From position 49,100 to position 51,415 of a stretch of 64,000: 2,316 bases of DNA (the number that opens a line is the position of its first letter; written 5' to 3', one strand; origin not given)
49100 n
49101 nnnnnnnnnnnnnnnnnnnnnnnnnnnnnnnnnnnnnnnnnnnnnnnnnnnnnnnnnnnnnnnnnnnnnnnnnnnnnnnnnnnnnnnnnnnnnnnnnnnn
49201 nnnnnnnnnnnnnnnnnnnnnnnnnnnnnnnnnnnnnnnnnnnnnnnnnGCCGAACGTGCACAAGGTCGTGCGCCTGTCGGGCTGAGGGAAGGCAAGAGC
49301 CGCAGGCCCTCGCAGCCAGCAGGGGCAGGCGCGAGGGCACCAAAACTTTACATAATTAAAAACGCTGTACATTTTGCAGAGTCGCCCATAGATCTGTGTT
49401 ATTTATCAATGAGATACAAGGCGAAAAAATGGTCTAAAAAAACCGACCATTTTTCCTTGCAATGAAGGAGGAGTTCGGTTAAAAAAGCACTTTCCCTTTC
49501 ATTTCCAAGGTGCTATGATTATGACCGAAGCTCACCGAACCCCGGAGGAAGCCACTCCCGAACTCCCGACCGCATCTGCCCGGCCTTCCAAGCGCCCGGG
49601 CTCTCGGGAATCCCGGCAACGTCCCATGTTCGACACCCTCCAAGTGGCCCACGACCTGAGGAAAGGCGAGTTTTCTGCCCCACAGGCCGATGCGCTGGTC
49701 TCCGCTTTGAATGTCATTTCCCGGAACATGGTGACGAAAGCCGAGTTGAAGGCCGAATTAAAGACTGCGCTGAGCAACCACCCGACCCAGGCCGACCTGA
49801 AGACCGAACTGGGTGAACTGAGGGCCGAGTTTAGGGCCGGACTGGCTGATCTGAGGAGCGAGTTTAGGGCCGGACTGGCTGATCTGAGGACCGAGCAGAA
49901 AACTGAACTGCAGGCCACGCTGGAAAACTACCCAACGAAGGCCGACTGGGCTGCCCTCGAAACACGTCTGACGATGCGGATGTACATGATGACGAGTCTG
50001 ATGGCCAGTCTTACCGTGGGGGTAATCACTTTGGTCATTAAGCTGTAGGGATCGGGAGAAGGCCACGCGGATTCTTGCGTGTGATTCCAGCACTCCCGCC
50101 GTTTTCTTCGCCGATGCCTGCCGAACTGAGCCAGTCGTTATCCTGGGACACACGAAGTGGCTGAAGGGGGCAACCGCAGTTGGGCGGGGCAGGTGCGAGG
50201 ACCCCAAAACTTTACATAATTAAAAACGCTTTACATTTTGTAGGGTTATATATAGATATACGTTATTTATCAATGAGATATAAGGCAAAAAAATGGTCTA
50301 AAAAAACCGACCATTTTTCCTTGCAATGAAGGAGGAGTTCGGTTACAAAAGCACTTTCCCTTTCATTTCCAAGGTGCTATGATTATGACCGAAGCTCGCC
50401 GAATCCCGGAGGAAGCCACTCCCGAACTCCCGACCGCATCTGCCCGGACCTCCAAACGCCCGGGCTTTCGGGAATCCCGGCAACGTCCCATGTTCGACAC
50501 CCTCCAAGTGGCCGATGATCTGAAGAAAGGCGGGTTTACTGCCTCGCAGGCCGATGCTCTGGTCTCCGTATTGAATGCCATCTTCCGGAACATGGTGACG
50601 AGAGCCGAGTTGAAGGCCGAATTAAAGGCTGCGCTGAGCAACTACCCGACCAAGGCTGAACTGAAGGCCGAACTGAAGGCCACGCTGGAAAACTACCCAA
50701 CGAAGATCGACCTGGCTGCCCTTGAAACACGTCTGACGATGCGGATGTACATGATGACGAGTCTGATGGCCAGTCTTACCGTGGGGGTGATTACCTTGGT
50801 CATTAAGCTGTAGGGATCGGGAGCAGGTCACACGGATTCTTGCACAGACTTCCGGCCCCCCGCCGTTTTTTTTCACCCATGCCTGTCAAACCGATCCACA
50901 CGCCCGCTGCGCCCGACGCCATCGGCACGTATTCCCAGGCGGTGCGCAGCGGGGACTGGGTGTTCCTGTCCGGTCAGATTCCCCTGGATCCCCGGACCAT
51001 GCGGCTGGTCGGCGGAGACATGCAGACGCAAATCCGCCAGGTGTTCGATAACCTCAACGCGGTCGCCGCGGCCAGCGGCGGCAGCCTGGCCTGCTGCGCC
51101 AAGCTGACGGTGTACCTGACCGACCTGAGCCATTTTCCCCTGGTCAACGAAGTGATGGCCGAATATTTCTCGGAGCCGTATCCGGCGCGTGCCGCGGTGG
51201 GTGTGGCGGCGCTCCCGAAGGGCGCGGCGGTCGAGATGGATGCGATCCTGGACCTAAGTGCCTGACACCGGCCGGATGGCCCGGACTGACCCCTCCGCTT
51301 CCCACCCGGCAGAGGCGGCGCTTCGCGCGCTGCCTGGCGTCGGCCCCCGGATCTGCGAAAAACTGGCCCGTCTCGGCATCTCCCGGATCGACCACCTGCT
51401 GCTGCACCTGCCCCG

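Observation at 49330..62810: Bipartite AT-rich cis-module (TTTACAT box + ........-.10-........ palindrome) repeated 4 times upstream of small membrane/coiled-coil genes: candidate novel regulon or mobile promoter cassette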

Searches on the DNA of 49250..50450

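Call 87: search_rna_families(source=window, start=49250, end=50450, threshold=evalue, max_evalue=1)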
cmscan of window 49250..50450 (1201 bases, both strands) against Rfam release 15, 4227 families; matches with E-value up to 1: 0.
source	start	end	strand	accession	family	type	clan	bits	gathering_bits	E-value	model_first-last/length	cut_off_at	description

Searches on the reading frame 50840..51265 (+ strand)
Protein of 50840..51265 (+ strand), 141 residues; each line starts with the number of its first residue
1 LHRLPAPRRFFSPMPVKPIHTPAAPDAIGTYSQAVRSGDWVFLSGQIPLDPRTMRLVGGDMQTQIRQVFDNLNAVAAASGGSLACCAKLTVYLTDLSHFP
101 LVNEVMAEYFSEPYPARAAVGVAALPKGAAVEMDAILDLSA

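Call 14: search_protein_families(library=pfam, proteins=[window:50840-51265:+], max_evalue=0.01)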
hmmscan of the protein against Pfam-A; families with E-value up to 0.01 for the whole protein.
window:50840-51265:+ (141 aa): 1 family
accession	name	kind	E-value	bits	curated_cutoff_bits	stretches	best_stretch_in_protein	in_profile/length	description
PF01042.26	Ribonuc_L-PSP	-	5.5e-36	123.7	27.3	1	23-136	3-118/121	Endoribonuclease L-PSP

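Call 60: find_homologous_proteins(query=window:50840-51265:+, max_evalue=1e-30)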
Query window:50840-51265:+ (141 aa): 7983 proteins with E <= 1e-30 among 8000 candidates; the best 120 are listed.
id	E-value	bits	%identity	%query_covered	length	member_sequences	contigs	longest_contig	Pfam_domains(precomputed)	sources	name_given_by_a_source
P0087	6.7e-78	277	100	91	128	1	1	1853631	PF01042.27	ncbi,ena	-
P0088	3.4e-68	246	88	91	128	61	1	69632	PF01042.27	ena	-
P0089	1.3e-65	237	85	91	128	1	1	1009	PF01042.27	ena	-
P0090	1.7e-65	237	86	91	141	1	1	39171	PF01042.27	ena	-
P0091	6.8e-65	235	86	91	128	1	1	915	PF01042.27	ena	-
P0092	1.8e-64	234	84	91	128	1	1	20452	PF01042.27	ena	-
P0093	2.5e-64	233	84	91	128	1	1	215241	PF01042.27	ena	-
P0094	3.9e-64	233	84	91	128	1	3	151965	PF01042.27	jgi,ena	-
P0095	4.0e-64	233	84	91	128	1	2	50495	PF01042.27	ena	-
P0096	4.1e-64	233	85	91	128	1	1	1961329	PF01042.27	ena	-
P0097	1.0e-63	231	84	91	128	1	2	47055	PF01042.27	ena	-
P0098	1.1e-63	231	84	91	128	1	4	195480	PF01042.27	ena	-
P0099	1.5e-63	231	84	91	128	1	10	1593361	PF01042.27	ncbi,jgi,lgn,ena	-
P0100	1.5e-63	231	84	91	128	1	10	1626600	PF01042.27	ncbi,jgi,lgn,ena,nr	ncbi:MAG: RidA family protein [Gammaproteobacteria bacterium]|nr:RidA family protein [Gammaproteobac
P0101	1.6e-63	231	85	89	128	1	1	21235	PF01042.27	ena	-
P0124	7.9e-58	212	81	89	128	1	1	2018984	PF01042.27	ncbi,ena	-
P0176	8.2e-53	196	76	89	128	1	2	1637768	PF01042.27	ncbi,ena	-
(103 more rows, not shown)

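Call 61: find_encoding_contigs(protein=P0124, flank=6000, max_places=1)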
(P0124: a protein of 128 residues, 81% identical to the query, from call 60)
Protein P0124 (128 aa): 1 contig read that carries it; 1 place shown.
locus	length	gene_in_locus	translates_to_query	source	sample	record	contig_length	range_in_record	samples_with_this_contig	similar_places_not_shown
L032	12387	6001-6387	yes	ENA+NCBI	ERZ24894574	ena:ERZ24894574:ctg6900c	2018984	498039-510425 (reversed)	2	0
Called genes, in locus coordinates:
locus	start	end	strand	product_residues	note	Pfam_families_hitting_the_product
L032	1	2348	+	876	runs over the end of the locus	PF03797:Autotransporter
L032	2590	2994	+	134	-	PF01192:RNA_pol_Rpb6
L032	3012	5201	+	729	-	PF13328:HD_4, PF01966:HD, PF04607:RelA_SpoT, PF02824:TGS, PF19296:RelA_AH (weak), PF28438:RelA_RIS, PF01842:ACT, PF13291:ACT_4, +1 more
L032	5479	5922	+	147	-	PF07798:CCDC90-like (faint)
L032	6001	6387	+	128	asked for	PF01042:Ribonuc_L-PSP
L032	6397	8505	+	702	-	PF17191:RecG_wedge, PF01336:tRNA_anti-codon (weak), PF00176:SNF2-rel_dom (weak), PF00270:DEAD, PF04851:ResIII, PF22590:Cas3-like_C_2 (faint), PF00271:Helicase_C, PF19833:RecG_dom3_C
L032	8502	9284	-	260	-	PF07072:ZapD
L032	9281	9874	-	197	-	PF01121:CoaE, PF13671:AAA_33 (faint)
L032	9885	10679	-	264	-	PF06750:A24_N_bact, PF01478:Peptidase_A24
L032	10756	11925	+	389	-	PF07995:GSDH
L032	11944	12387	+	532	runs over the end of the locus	PF00795:CN_hydrolase, PF02540:NAD_synthase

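Call 62: find_encoding_contigs(protein=P0176, flank=6000, max_places=1)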
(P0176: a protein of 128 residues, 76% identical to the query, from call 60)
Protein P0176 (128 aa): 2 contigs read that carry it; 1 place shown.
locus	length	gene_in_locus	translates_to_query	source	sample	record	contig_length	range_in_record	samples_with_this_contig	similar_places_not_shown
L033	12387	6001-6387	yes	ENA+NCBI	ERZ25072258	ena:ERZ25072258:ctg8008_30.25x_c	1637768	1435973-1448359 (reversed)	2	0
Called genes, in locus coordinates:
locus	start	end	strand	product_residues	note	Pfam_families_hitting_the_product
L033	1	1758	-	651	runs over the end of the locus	PF05378:Hydant_A_N, PF01968:Hydantoinase_A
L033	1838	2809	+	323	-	PF21168:FkbO_Hyg5-like_N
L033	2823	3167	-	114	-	-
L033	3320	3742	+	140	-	PF01192:RNA_pol_Rpb6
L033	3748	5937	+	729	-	PF13328:HD_4, PF01966:HD, PF04607:RelA_SpoT, PF02824:TGS, PF19296:RelA_AH (weak), PF28438:RelA_RIS, PF01842:ACT (weak), PF13291:ACT_4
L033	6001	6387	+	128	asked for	PF01042:Ribonuc_L-PSP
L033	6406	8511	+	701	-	PF17191:RecG_wedge, PF00270:DEAD, PF04851:ResIII, PF22590:Cas3-like_C_2 (faint), PF00271:Helicase_C, PF19833:RecG_dom3_C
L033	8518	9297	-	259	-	PF07072:ZapD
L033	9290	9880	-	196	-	PF01121:CoaE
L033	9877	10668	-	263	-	PF06750:A24_N_bact, PF01478:Peptidase_A24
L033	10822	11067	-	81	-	PF22513:FitA-like_RHH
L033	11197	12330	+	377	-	PF07995:GSDH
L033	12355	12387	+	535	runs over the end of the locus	PF00795:CN_hydrolase, PF02540:NAD_synthase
